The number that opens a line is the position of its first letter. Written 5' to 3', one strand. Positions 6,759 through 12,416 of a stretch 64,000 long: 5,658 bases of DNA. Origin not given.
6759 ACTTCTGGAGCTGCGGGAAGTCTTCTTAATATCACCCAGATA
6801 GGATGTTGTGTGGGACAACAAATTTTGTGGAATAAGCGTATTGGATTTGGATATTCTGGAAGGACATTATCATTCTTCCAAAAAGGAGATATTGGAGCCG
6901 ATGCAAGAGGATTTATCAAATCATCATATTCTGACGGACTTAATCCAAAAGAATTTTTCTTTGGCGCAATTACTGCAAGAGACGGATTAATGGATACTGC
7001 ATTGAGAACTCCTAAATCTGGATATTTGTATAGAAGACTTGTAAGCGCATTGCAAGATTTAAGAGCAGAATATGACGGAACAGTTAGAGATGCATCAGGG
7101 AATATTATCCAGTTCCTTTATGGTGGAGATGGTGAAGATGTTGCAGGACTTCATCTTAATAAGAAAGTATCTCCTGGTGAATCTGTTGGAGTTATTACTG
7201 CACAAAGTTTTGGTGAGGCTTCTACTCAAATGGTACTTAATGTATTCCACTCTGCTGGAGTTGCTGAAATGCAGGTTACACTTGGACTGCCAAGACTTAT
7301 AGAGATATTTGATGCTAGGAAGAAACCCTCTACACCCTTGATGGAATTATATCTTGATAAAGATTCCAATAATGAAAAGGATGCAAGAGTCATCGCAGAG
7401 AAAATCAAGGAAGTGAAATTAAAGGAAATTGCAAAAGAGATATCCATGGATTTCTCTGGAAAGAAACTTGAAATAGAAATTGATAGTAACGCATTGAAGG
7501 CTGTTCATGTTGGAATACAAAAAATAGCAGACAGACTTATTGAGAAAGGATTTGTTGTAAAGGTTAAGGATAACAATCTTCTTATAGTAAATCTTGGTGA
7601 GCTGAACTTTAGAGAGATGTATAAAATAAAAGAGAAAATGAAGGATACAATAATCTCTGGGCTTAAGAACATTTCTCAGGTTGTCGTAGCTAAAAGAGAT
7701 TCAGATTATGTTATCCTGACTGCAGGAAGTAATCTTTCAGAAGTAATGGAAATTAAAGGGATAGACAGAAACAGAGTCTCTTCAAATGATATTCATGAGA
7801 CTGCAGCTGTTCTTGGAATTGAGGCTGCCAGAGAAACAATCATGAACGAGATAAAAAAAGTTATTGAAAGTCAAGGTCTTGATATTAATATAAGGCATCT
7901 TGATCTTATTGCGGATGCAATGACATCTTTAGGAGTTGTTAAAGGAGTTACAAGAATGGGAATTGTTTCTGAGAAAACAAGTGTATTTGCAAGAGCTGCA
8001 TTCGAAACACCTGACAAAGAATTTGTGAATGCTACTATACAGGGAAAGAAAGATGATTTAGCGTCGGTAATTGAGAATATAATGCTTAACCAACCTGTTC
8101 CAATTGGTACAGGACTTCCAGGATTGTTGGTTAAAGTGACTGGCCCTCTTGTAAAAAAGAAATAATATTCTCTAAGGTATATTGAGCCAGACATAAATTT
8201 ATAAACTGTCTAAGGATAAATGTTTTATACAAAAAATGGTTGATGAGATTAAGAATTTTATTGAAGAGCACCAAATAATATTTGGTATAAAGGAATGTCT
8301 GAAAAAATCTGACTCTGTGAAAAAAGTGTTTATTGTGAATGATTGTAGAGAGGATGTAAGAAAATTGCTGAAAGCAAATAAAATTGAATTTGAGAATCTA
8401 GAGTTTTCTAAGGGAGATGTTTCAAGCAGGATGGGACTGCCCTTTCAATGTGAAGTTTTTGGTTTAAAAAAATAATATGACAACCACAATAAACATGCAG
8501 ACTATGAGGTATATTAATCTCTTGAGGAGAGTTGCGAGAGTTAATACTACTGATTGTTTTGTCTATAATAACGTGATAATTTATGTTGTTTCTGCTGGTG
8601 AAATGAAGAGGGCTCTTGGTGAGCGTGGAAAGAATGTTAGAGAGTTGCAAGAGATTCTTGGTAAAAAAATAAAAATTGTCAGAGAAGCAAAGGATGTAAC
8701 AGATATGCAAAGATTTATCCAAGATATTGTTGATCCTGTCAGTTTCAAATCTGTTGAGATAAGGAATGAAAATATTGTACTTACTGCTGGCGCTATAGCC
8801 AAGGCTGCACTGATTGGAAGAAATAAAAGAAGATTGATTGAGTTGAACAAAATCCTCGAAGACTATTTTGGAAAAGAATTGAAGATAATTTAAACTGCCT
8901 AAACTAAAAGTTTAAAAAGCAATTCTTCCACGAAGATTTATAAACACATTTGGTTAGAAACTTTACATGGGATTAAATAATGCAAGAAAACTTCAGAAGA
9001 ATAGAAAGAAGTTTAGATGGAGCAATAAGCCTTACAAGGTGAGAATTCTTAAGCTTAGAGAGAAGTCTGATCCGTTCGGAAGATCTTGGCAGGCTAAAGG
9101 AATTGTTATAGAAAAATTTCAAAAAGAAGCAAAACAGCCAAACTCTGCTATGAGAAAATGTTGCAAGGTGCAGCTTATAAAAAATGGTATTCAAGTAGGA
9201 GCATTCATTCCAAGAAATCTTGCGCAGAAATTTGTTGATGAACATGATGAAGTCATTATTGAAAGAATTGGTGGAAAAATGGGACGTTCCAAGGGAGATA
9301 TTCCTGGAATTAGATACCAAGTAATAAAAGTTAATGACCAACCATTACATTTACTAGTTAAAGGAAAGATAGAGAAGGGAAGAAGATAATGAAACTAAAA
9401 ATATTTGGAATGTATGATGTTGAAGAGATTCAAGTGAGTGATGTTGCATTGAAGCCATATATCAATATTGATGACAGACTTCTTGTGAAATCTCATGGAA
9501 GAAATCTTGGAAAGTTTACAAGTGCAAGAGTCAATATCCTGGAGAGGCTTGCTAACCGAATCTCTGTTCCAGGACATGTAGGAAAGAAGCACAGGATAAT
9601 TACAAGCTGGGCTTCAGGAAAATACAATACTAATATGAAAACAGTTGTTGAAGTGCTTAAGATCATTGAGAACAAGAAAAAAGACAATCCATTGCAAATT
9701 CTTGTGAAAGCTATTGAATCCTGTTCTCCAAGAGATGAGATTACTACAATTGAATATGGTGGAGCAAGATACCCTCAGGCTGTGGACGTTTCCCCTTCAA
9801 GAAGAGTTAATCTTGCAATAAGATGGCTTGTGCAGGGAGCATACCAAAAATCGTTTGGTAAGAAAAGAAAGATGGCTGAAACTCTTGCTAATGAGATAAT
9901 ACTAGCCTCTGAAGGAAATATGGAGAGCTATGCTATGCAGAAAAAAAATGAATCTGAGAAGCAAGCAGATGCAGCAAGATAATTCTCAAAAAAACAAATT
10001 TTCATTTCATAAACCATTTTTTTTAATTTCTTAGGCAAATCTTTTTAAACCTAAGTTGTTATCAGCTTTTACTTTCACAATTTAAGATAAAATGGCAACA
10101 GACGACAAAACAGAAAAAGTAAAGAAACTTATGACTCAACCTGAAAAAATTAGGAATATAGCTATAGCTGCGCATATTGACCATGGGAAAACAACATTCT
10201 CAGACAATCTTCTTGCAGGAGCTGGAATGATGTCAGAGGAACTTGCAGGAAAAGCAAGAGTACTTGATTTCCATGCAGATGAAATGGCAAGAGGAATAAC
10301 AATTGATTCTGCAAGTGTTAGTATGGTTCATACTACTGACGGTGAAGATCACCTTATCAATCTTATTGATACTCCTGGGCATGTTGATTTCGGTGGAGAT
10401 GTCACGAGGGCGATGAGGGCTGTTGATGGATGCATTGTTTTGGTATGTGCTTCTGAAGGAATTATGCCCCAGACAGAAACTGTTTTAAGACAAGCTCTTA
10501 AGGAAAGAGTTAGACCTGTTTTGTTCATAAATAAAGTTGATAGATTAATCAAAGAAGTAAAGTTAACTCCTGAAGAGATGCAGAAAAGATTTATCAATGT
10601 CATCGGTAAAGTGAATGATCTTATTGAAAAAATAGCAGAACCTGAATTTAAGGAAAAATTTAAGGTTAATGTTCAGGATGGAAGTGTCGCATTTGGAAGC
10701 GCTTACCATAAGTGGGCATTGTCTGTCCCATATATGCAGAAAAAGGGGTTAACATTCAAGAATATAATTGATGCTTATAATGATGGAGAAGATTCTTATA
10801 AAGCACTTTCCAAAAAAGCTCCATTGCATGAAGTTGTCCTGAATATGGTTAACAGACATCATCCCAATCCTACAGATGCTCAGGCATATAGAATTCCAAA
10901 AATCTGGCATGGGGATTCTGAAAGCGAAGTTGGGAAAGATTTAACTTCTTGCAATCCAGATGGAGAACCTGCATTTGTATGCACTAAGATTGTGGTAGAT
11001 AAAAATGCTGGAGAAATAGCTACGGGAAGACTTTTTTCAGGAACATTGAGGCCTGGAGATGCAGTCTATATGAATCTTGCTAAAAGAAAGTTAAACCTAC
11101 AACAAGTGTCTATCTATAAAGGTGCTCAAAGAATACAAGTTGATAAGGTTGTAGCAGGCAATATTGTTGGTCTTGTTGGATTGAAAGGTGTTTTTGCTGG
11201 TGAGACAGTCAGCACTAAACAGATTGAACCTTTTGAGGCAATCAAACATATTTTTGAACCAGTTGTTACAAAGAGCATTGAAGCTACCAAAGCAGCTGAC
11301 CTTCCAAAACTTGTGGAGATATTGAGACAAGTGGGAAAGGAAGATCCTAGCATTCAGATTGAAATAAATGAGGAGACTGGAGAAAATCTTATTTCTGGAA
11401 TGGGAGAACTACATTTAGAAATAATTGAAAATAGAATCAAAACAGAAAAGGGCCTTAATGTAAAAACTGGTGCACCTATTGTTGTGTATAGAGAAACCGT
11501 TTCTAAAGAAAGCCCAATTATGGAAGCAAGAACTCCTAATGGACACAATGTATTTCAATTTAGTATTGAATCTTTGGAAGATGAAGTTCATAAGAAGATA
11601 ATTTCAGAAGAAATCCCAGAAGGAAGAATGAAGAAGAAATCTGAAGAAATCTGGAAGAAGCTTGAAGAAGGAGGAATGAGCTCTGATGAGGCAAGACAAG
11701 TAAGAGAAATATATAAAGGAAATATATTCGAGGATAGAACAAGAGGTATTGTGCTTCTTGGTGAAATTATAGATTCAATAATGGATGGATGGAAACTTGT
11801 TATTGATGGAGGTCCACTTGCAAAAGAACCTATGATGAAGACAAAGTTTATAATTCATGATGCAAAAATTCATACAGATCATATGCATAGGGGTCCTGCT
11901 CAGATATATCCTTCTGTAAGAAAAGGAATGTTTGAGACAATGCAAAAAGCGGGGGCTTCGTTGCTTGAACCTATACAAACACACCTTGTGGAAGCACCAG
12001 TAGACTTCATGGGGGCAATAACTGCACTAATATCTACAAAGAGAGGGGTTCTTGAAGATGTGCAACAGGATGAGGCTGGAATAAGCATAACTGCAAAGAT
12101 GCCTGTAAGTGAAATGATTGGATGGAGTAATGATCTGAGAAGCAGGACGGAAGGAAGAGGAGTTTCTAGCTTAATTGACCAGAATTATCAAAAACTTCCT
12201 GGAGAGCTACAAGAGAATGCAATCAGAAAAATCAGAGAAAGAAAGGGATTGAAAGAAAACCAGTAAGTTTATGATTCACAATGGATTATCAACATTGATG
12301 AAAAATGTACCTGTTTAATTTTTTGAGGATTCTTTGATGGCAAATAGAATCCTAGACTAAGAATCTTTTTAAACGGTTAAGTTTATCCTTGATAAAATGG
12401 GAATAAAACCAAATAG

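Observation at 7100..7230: RNA polymerase largest subunit is not split: A' and A'' are fused in one 1138-aa ORF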

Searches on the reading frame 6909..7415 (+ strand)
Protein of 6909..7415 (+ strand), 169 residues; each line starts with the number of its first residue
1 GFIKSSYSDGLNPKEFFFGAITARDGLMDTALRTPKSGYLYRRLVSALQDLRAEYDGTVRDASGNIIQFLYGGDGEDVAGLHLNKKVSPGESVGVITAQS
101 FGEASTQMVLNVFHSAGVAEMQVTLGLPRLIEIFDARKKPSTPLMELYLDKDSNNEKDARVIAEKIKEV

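Call 29: search_solved_structures(query=window:6909-7415:+, show_alignments=5, max_evalue=0.001)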
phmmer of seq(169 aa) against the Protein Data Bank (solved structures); distinct sequences matched with E-value up to 0.001: 125 (the best 60 are shown).
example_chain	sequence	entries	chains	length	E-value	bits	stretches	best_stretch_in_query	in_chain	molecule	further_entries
5x4z_A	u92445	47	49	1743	1.5e-43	151.6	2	1-78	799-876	DNA-directed RNA polymerase subunit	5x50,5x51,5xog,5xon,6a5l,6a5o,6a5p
7a6h_A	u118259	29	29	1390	2.8e-43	150.7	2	1-82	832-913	DNA-directed RNA polymerase III subunit RPC1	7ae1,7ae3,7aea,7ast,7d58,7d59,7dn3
7ui9_A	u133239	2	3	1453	3.3e-43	150.5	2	1-85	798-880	DNA-directed RNA polymerase II subunit RPB1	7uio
9kdq_A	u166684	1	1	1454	3.3e-43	150.5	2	1-85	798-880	DNA-directed RNA polymerase II subunit RPB1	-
3j0k_A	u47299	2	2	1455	3.3e-43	150.5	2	1-85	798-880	DNA-directed RNA polymerase II largest subunit | DNA-directed RNA polymerase II subunit RPB1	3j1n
5ip7_A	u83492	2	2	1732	5.1e-43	149.9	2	1-85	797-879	DNA-directed RNA polymerase II subunit RPB1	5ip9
4a3b_A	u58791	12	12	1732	5.1e-43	149.9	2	1-85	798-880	DNA-DIRECTED RNA POLYMERASE II SUBUNIT RPB1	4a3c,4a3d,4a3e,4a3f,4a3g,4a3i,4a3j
1i3q_A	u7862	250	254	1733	5.1e-43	149.9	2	1-85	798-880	DNA-DIRECTED RNA POLYMERASE II LARGEST SUBUNIT | RPB1 | DNA-directed RNA polymerase II subunit RPB1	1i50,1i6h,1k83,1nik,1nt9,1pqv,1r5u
8u9x_A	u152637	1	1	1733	9.3e-43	149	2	1-85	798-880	DNA-directed RNA polymerase II subunit RPB1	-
5fj8_A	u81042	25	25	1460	1.2e-41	145.4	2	1-81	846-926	DNA-DIRECTED RNA POLYMERASE III SUBUNIT RPC1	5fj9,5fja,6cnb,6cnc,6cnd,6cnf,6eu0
3h0g_A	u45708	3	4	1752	1.4e-41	145.1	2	1-78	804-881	DNA-directed RNA polymerase II subunit rpb1 | RNA polymerase II subunit Rpb1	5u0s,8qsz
9mu7_A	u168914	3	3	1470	5.7e-38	133.5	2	1-75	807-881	DNA-directed RNA polymerase II subunit RPB1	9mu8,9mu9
7ega_o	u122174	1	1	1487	3.9e-36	127.5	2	1-75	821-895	DNA-directed RNA polymerase subunit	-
9eh1_A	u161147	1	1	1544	4.2e-36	127.4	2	1-75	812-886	DNA-directed RNA polymerase subunit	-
9fyx_A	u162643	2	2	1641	4.9e-36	127.2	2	1-75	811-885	DNA-directed RNA polymerase subunit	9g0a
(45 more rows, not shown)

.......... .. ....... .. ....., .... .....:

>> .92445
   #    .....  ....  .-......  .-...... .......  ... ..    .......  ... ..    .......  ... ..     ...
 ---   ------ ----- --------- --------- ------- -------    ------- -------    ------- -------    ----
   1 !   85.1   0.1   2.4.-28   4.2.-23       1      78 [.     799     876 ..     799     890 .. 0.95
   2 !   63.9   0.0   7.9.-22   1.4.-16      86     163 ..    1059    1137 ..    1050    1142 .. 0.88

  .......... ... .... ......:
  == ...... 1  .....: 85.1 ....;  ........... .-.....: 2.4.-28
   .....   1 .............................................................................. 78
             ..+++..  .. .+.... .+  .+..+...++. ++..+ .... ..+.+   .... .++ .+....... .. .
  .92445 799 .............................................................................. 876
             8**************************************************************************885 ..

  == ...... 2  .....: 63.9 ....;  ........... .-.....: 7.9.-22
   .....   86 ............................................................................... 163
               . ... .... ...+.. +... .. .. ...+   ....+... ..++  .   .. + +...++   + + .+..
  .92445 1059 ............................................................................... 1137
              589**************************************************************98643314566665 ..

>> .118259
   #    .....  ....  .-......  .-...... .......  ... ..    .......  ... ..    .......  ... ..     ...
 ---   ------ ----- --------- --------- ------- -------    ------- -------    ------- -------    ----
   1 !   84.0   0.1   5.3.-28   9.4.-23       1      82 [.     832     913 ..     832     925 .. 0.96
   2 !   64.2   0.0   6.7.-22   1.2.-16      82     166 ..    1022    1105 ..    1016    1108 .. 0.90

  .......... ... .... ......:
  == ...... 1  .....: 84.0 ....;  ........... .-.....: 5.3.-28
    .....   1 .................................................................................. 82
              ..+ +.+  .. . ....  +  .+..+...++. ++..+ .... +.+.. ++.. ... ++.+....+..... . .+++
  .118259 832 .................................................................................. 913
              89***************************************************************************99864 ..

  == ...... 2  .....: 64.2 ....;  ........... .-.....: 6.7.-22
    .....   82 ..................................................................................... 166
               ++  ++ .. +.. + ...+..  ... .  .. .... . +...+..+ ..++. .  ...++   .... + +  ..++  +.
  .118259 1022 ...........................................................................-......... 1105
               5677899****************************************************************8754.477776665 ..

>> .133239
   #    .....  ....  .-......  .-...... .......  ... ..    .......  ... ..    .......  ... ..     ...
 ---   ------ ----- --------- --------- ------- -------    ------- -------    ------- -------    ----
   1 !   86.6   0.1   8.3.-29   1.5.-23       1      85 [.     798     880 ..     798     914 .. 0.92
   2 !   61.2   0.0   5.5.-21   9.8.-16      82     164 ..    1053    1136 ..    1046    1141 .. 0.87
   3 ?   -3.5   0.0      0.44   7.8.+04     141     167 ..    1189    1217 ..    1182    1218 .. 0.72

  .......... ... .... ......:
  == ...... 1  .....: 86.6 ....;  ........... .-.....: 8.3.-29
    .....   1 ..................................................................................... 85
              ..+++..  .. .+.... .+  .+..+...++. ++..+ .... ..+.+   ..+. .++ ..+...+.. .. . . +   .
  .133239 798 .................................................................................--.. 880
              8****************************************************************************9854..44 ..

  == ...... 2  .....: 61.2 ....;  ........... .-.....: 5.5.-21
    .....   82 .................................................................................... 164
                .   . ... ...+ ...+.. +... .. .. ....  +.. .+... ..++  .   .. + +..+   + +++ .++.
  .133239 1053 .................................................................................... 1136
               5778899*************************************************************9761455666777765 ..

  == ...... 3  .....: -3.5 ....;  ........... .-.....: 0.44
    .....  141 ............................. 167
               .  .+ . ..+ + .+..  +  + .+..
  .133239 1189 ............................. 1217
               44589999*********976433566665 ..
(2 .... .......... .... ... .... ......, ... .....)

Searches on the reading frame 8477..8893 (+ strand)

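Call 4: search_protein_families(library=pfam, proteins=[window:8477-8893:+])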
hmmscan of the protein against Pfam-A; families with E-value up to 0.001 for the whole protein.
window:8477-8893:+ (138 aa): 2 families
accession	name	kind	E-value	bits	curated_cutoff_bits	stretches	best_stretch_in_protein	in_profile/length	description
PF13184.12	KH_5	-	3.7e-06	27.4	27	1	37-95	8-69/69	NusA-like KH domain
PF07650.23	KH_2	-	4.8e-06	26.8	22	1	24-97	15-75/78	KH domain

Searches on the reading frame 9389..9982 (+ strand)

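Call 4: search_protein_families(library=pfam, proteins=[window:9389-9982:+])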
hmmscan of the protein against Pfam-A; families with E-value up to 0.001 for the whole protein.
window:9389-9982:+ (197 aa): 1 family
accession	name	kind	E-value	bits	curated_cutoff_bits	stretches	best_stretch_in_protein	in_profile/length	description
PF00177.27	Ribosomal_S7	-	1.2e-36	126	24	1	49-197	20-148/148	Ribosomal protein S7p/S5e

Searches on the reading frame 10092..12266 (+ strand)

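Call 4: search_protein_families(library=pfam, proteins=[window:10092-12266:+])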
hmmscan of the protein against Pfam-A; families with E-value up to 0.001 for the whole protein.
window:10092-12266:+ (724 aa): 6 families
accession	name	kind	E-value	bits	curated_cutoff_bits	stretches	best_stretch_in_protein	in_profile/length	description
PF00009.33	GTP_EFTU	-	6.7e-54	182.8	26.5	1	18-224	1-177/188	Elongation factor Tu GTP binding domain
PF14492.12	EFG_III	-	4.8e-23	81.5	27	1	389-460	3-74/75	Elongation Factor G, domain III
PF00679.30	EFG_C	-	4.1e-19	68.8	27.9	1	624-709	2-88/89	Elongation factor G C-terminus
PF03764.24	EFG_IV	-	5.3e-18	65.4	24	1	514-620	10-120/121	Elongation factor G, domain IV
PF22042.2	EF-G_D2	-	3.9e-13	49.8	27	1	298-374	7-82/84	Elongation factor G domain 2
PF03144.31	GTP_EFTU_D2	-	1.2e-12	48.4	30.3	1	307-373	1-72/73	Elongation factor Tu domain 2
